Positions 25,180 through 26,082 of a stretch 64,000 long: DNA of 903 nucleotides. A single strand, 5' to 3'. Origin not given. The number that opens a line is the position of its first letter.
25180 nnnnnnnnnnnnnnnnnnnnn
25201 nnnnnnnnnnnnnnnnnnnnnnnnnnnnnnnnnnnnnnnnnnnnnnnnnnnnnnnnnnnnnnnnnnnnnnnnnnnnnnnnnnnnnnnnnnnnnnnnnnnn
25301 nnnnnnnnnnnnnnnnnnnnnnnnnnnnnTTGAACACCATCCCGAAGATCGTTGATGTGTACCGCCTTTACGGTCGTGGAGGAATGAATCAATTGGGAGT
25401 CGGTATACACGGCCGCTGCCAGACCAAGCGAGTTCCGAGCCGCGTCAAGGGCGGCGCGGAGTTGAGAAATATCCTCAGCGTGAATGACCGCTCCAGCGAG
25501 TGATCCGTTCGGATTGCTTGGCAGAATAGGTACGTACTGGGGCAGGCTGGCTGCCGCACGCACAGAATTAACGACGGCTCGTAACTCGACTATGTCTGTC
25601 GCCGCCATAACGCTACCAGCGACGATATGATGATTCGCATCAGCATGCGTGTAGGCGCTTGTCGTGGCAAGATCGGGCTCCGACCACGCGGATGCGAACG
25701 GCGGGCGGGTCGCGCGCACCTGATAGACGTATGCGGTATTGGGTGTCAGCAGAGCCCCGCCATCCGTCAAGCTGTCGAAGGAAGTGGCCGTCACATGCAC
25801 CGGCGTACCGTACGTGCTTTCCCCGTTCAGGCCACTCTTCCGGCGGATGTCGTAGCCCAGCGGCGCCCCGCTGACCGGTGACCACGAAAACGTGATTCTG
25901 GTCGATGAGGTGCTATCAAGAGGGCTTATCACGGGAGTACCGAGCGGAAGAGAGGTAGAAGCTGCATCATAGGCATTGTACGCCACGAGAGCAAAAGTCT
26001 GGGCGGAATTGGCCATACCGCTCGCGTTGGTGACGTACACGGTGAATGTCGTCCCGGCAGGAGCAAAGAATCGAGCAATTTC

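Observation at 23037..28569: Ancient tandem duplication of 'subtilase C-terminus + beta-propeller partner' with preserved ATGA couplings and one decayed copy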

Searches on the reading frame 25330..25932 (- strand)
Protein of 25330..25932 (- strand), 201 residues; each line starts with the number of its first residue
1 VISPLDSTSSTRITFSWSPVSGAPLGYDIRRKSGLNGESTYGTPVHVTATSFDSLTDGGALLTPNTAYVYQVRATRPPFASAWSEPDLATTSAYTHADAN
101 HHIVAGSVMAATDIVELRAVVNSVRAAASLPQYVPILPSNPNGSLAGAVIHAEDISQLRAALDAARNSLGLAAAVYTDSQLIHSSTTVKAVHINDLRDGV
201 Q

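Call 37: predict_structure(alignment_id=A2)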
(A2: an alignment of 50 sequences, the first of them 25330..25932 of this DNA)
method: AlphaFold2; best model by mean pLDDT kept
length: 201 residues; sequences in the alignment: 50
mean_pLDDT: 86.2   pTM: 0.83
mean pLDDT of the five models: 86.2, 85.4, 84.4, 84.3, 83.9
residues with pLDDT >= 90: 114; 70-90: 62; 50-70: 17; < 50: 8
segments of 3 or more residues with pLDDT < 50: 1-8
pLDDT, mean of each block of 10 residues (from residue 1): 48 83 90 85 89 70 90 95 95 83 88 92 95 79 68 94 97 95 91 95 89
secondary structure, 60 per line:
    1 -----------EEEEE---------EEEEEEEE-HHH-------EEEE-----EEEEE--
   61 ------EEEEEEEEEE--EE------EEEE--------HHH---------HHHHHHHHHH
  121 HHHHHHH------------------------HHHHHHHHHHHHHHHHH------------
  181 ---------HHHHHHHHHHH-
elements in order: E12-16 E26-33 E45-48 E54-58 E67-76 E87-90 H111-127 H152-168 H190-200

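Call 40: fold_search(model_id=the predicted structure, library=pdb)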
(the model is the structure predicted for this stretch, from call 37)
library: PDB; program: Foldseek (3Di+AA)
matches with E <= 10: 1171; with E <= 0.001: 5
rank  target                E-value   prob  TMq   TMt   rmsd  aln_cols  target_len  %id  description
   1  6hyf_A                5.2e-04  1.00  0.35  0.62   3.0        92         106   24  Crystal structure of the third FNIII domain from rat beta4 integrin, a binding site for periaxin (released 2019-05-08)
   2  6hyf_C                5.2e-04  1.00  0.34  0.69   3.1        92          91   23  Crystal structure of the third FNIII domain from rat beta4 integrin, a binding site for periaxin (released 2019-05-08)
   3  2n1k_MODEL_1_A        6.6e-04  1.00  0.38  0.67   3.2       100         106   20  Structure of the Third Type III Domain from Human Fibronectin (released 2015-11-11)
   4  3b83_B                7.0e-04  1.00  0.36  0.72   2.8        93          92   24  Computer-Based Redesign of a beta Sandwich Protein Suggests that Extensive Negative Design Is Not Required for De Novo (released 2008-11-04)
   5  6x39                  7.0e-04  1.00  0.36  0.67   3.2        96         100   32  Crystal structure of the FN5 domain of Mouse Lar (released 2021-05-26)
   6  4wtw_B                1.2e-03  1.00  0.34  0.66   3.2        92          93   22  Crystal structure of the third FnIII domain of integrin beta4 (released 2015-02-11)
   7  6pol_E                1.4e-03  1.00  0.37  0.70   2.4        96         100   25  Crystal structure of the human NELL1 EGF1-3-Robo3 FN1 complex (released 2020-05-06)
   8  4n68                  1.6e-03  1.00  0.36  0.69   2.1        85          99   24  Crystal structure of an internal FN3 domain from human Contactin-5 [PSI-NYSGRC-005804] (released 2013-10-30)
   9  6hyf_B                1.6e-03  1.00  0.34  0.64   3.0        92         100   24  Crystal structure of the third FNIII domain from rat beta4 integrin, a binding site for periaxin (released 2019-05-08)
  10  2dju_MODEL_1_A        1.8e-03  1.00  0.36  0.64   4.8       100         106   22  Solution structures of the fn3 domain of human receptor-type tyrosine-protein phosphatase F (released 2006-10-05)
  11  1x4z_MODEL_1_A        1.9e-03  1.00  0.39  0.61   3.3       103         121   19  Solution structure of the 2nd fibronectin type III domain from mouse biregional cell adhesion molecule-related (released 2005-11-15)
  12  4m6a_D                2.1e-03  1.00  0.32  0.66   3.0        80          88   20  N-Terminal beta-Strand Swapping in a Consensus Derived Alternative Scaffold Driven by Stabilizing Hydrophobic Interact (released 2014-02-26)
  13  4m6a_G                2.2e-03  1.00  0.32  0.69   2.5        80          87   19  N-Terminal beta-Strand Swapping in a Consensus Derived Alternative Scaffold Driven by Stabilizing Hydrophobic Interact (released 2014-02-26)
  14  5dft_B                2.4e-03  1.00  0.36  0.75   2.9        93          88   22  Structure of the Eleventh Type III Domain from Human Fibronectin (released 2016-09-14)
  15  1x5z_MODEL_1_A        2.4e-03  1.00  0.34  0.57   4.9        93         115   26  Solution structure of the fibronectin type-III domain of human protein tyrosine phosphatase, receptor type, D  (released 2005-11-17)
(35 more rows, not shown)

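Call 42: search_protein_families(library=phrogs, proteins=[window:25330-25932:-], max_evalue=0.1)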
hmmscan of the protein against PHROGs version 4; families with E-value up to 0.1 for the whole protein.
window:25330-25932:- (201 aa): 0 families

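Call 64: fold_search(model_id=the predicted structure, library=viral)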
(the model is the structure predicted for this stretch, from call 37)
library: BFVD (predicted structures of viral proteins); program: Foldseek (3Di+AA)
matches with E <= 10: 779; with E <= 0.001: 1
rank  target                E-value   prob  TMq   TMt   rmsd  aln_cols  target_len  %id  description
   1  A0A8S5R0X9            7.3e-04  0.99  0.31  0.31  14.5       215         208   15  Uncharacterized protein [Myoviridae sp. ctPVE25]
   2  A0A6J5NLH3            1.2e-03  0.94  0.31  0.07  22.3       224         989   13  Tip attachment protein J [uncultured Caudovirales phage]
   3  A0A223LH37            1.3e-03  1.00  0.30  0.22   3.9        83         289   18  Putative virion structural protein [Erwinia phage vB_EamM_Joad]
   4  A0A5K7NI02            1.6e-03  1.00  0.29  0.20   9.0        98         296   19  Uncharacterized protein [Rothia phage Spartoi]
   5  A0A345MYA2            1.6e-03  0.91  0.31  0.17  17.7       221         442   14  (no name in the UniProt tables at hand)
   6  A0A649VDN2            1.9e-03  1.00  0.36  0.27   2.7        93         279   25  Major tail protein [Mycobacterium phage Indlulamithi]
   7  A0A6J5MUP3            2.5e-03  1.00  0.39  0.21   3.3       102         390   24  Fibronectin type III [uncultured Caudovirales phage]
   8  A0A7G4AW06            3.1e-03  1.00  0.34  0.07   2.6        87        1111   26  Minor tail protein [Streptomyces phage Coruscant]
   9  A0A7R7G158            3.3e-03  0.80  0.27  0.09  15.4       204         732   15  (no name in the UniProt tables at hand)
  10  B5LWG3                3.5e-03  1.00  0.32  0.16   4.3        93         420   25  Putative LamG-like jellyroll protein [Feldmannia species virus]
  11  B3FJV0                3.9e-03  1.00  0.36  0.23  10.7       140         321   16  Virion structural protein [Pseudomonas phage 201phi2-1]
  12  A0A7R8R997            5.2e-03  1.00  0.35  0.11   6.5       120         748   14  (no name in the UniProt tables at hand)
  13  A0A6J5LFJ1            5.2e-03  0.99  0.32  0.25  10.4       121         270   16  Uncharacterized protein [uncultured Caudovirales phage]
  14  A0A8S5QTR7            5.5e-03  1.00  0.30  0.15   3.0        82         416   26  receptor protein-tyrosine kinase [Siphoviridae sp. ct5co22]
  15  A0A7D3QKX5            6.2e-03  1.00  0.33  0.22   2.7        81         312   20  (no name in the UniProt tables at hand)
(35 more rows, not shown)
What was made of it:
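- Closest known: SLH. Different: The structural comparison was dominated by the fn3 part, so the fold relation is untested (calls 40, 64).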
